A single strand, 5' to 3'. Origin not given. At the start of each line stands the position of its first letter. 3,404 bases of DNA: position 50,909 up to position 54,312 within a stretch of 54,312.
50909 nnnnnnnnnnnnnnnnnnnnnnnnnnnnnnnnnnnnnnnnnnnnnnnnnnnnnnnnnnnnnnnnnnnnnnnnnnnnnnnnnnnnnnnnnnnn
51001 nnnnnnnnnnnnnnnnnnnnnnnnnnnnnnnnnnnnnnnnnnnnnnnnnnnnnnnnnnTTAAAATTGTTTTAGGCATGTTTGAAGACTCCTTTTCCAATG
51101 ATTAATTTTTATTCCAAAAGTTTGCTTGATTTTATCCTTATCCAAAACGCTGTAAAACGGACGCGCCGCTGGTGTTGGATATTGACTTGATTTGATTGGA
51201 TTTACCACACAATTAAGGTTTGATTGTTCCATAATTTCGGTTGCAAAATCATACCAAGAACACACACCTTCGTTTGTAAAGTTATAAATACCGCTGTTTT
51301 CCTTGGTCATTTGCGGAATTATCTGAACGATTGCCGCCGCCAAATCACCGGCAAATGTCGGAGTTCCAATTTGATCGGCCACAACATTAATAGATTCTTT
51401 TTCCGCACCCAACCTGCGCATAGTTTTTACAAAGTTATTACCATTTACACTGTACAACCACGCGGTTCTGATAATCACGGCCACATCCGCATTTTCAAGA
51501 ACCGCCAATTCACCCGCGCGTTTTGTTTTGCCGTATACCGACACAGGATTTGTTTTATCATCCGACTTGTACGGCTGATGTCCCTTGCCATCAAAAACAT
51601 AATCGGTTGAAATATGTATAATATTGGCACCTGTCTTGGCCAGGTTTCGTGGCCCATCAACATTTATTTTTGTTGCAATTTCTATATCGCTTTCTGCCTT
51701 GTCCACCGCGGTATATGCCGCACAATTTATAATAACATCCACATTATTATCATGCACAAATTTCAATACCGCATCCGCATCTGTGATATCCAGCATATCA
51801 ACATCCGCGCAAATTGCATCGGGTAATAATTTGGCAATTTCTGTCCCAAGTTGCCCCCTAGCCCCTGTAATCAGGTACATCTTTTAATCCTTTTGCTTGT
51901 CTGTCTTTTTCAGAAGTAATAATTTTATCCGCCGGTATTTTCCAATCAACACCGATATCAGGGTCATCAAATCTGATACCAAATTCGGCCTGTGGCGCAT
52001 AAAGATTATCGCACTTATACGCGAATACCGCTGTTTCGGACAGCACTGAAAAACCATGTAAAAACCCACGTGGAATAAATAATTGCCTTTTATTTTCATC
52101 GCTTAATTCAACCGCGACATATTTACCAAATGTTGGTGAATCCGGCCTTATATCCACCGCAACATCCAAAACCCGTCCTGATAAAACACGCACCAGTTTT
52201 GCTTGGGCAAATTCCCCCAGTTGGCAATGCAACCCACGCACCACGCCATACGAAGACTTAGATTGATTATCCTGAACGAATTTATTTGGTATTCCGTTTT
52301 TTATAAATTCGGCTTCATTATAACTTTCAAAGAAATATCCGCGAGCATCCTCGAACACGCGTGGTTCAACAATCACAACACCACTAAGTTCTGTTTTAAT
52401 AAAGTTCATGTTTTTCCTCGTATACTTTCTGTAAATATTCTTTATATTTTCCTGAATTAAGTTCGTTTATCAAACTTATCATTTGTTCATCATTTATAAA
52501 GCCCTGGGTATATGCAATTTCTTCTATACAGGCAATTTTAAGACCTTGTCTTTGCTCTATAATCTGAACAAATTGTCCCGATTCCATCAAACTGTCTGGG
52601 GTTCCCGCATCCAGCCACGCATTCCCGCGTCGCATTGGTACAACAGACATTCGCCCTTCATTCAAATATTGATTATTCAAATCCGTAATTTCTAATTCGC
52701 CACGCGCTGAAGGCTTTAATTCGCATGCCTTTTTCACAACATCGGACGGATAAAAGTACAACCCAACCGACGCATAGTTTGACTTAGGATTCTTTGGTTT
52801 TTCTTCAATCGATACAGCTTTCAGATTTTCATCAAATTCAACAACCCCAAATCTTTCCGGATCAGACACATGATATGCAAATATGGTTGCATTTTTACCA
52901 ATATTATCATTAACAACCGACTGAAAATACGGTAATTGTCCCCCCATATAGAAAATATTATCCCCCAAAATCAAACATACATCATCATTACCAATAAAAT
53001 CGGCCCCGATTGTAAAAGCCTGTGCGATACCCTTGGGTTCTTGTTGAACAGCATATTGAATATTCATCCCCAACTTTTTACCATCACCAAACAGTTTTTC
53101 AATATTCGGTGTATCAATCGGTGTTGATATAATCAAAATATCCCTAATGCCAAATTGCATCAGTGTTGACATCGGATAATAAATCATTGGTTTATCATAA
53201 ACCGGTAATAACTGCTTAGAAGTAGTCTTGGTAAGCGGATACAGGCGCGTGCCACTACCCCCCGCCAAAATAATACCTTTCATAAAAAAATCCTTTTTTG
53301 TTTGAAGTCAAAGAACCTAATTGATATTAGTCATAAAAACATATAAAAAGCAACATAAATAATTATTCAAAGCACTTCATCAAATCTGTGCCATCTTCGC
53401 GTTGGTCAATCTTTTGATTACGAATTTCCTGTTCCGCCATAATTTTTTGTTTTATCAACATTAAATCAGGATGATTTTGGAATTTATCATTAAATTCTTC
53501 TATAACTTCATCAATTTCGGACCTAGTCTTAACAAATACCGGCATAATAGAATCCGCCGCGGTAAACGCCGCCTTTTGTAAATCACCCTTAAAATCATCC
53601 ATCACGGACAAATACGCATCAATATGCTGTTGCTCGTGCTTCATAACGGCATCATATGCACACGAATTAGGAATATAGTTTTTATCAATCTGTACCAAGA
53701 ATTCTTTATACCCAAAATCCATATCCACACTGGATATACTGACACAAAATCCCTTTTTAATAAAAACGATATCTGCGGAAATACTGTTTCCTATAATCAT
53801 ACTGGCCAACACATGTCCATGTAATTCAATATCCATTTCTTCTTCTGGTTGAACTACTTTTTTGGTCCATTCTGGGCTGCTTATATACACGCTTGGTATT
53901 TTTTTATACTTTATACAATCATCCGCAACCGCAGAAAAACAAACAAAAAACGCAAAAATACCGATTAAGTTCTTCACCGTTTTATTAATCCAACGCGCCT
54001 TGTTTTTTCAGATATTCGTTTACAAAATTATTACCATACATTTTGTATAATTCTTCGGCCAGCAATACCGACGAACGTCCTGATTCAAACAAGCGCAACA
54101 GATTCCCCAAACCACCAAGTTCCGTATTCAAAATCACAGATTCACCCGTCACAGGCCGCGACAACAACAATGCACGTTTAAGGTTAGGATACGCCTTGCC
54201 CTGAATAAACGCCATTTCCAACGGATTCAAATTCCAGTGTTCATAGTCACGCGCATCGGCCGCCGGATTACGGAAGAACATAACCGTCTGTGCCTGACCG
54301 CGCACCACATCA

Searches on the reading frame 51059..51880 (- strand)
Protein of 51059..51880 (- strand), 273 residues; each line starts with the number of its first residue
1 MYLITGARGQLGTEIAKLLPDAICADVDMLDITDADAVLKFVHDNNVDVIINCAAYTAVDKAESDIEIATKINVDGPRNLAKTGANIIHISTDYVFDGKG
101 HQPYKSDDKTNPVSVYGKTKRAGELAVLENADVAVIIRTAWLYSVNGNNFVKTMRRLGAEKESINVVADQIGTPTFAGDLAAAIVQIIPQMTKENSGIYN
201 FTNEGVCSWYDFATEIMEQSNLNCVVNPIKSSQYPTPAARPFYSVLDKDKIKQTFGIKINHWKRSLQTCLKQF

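Call 13: search_protein_families(library=pfam, proteins=[window:51059-51880:-], max_evalue=0.01)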
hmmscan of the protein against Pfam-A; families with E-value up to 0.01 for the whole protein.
window:51059-51880:- (273 aa): 6 families
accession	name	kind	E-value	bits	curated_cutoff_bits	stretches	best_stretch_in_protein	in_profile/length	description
PF04321.23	RmlD_sub_bind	-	5.2e-99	331.4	27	1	3-272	4-284/287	RmlD substrate binding domain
PF01370.27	Epimerase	-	1.9e-19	70.5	20.9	1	3-200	2-238/240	NAD dependent epimerase/dehydratase family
PF16363.11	GDP_Man_Dehyd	-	1.2e-10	41.8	27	1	30-128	59-165/332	GDP-mannose 4,6 dehydratase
PF02719.21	Polysacc_synt_2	-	2.4e-07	30.7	20.2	1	29-134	60-156/293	Polysaccharide biosynthesis protein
PF07993.18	NAD_binding_4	-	6.6e-07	29.2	20.1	1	44-139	86-204/258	Male sterility protein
PF01073.25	3Beta_HSD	-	2.4e-05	23.9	22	1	29-194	51-235/280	3-beta hydroxysteroid dehydrogenase/isomerase family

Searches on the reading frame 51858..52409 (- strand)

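Call 13: search_protein_families(library=pfam, proteins=[window:51858-52409:-], max_evalue=0.01)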
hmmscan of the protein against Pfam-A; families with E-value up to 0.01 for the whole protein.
window:51858-52409:- (183 aa): 1 family
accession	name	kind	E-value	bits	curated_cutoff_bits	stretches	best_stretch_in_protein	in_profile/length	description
PF00908.23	dTDP_sugar_isom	-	2.1e-72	242.7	27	1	5-177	1-168/168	dTDP-4-dehydrorhamnose 3,5-epimerase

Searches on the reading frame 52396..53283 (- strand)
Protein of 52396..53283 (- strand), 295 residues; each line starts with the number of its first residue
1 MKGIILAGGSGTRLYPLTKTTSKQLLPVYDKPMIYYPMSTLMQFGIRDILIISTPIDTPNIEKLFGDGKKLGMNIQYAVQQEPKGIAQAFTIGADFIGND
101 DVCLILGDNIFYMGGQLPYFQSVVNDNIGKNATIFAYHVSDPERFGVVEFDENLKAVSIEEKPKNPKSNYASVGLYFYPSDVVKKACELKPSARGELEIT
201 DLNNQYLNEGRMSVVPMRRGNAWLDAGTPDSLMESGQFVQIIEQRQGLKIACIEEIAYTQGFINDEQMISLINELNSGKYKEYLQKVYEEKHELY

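Call 13: search_protein_families(library=pfam, proteins=[window:52396-53283:-], max_evalue=0.01)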
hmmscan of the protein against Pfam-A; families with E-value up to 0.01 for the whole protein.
window:52396-53283:- (295 aa): 2 families
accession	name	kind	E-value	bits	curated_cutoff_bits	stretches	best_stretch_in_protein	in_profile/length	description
PF00483.29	NTP_transferase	-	7e-73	245.6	21.2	1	2-239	1-242/245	Nucleotidyl transferase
PF12804.13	NTP_transf_3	-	1.5e-07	32.1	27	1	3-116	1-103/160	MobA-like NTP transferase domain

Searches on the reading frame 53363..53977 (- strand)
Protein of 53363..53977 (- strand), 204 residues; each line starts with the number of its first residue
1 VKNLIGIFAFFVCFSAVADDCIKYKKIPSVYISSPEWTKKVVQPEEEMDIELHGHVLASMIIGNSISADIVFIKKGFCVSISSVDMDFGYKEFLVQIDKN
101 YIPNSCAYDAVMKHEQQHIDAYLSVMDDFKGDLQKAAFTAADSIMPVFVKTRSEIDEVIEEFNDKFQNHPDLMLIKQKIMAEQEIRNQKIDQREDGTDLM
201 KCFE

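Call 13: search_protein_families(library=pfam, proteins=[window:53363-53977:-], max_evalue=0.01)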
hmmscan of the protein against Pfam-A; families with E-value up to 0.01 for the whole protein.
window:53363-53977:- (204 aa): 0 families

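Call 70: search_protein_families(library=ncbifam, proteins=[window:53363-53977:-], max_evalue=0.01)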
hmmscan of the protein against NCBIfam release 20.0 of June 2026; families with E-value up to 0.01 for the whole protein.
window:53363-53977:- (204 aa): 1 family
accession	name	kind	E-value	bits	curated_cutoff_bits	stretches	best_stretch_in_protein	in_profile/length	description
NF010058.0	PRK13535.1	equivalog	0.0093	15.1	539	0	114-167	186-231/339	erythrose-4-phosphate dehydrogenase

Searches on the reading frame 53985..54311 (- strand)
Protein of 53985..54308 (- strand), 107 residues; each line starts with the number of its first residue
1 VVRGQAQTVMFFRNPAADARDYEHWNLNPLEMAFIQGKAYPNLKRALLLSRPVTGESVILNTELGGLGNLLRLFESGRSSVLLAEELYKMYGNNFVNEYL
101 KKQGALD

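Call 13: search_protein_families(library=pfam, proteins=[window:53985-54308:-], max_evalue=0.01)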
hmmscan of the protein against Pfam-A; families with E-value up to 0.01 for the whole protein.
window:53985-54308:- (107 aa): 0 families

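Call 57: search_dna_similar(query=window:53988-54311:-, collection=plasmids, mode=protein, max_evalue=0.01, max_rows=10)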
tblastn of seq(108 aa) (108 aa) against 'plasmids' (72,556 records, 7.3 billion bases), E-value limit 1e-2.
Records with a match: 6; places in all: 6; records where one place covers at least 80% of the query: 6.
Best place of each record, by identity: <60% 6.
By first word of the organism name: Candidatus 3; Microvirga 1; Sphingosinicella 1; Magnetospira 1.
By predicted mobility (MOB-suite, as given by PLSDB): mobilizable 4; non-mobilizable 2.
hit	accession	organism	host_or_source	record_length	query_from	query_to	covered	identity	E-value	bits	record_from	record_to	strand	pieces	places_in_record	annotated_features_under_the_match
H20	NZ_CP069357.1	Microvirga sp. VF16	Vachellia farnesiana,Cell culture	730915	1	106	98%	41.3%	5e-14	73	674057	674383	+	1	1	hypothetical protein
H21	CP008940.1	Candidatus Paracaedimonas acanthamoebae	Acanthamoeba polyphaga HN-3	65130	2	101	93%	36.3%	1e-4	47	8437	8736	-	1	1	hypothetical protein (x2)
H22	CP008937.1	Candidatus Paracaedimonas acanthamoebae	Acanthamoeba polyphaga HN-3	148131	2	101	93%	36.3%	1e-4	47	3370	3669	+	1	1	hypothetical protein (x2)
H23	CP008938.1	Candidatus Paracaedimonas acanthamoebae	Acanthamoeba polyphaga HN-3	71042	2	101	93%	35.3%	1e-5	49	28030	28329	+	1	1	hypothetical protein (x2)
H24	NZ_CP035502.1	Sphingosinicella sp. BN140058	Cell culture,soil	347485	5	100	89%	36.7%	3e-6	51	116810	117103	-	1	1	hypothetical protein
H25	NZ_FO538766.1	Magnetospira sp. QH-2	-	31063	7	95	82%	35.7%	8e-5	47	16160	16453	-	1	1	hypothetical protein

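Call 58: get_annotated_region(hit=H20, flank=6000)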
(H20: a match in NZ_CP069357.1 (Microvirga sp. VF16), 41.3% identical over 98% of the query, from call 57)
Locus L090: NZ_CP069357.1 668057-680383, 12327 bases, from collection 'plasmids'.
description: Microvirga sp. VF16 plasmid pMVF16-3, complete sequence
organism: Microvirga sp. VF16 (NCBI taxid 2807101)
taxonomy: Bacteria; Pseudomonadota; Alphaproteobacteria; Hyphomicrobiales; Methylobacteriaceae; Microvirga; Microvirga sp. VF16
host: -; source: Vachellia farnesiana,Cell culture; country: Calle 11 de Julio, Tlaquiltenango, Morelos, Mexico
typing (MOB-suite, as given by PLSDB): non-mobilizable
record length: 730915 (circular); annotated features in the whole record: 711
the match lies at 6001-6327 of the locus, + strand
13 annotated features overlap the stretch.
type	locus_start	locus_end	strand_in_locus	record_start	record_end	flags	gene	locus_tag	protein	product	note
CDS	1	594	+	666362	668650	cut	-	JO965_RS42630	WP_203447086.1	MobA/MobL family protein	-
CDS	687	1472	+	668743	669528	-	-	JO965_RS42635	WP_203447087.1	hypothetical protein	-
CDS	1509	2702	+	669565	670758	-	-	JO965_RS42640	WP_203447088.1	DnaB-like helicase C-terminal domain-containing protein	GO:0006260 - DNA replication [Evidence IEA]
CDS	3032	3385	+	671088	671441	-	-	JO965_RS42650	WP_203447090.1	TrbC/VirB2 family protein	-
CDS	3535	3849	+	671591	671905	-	-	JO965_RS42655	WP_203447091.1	VirB3 family type IV secretion system protein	-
CDS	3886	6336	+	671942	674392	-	-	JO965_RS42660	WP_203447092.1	hypothetical protein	-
CDS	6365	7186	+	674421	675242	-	-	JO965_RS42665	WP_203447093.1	hypothetical protein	-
CDS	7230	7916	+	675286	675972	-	-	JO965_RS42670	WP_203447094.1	hypothetical protein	-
CDS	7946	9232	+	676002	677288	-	-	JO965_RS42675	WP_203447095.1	hypothetical protein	-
CDS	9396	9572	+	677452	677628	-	-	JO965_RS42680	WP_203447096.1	hypothetical protein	-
CDS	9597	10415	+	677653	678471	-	-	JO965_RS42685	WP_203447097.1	VirB8/TrbF family protein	-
CDS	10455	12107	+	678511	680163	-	-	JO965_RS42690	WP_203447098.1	TrbG/VirB9 family P-type conjugative transfer protein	-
CDS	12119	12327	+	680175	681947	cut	-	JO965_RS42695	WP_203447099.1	TrbI/VirB10 family protein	-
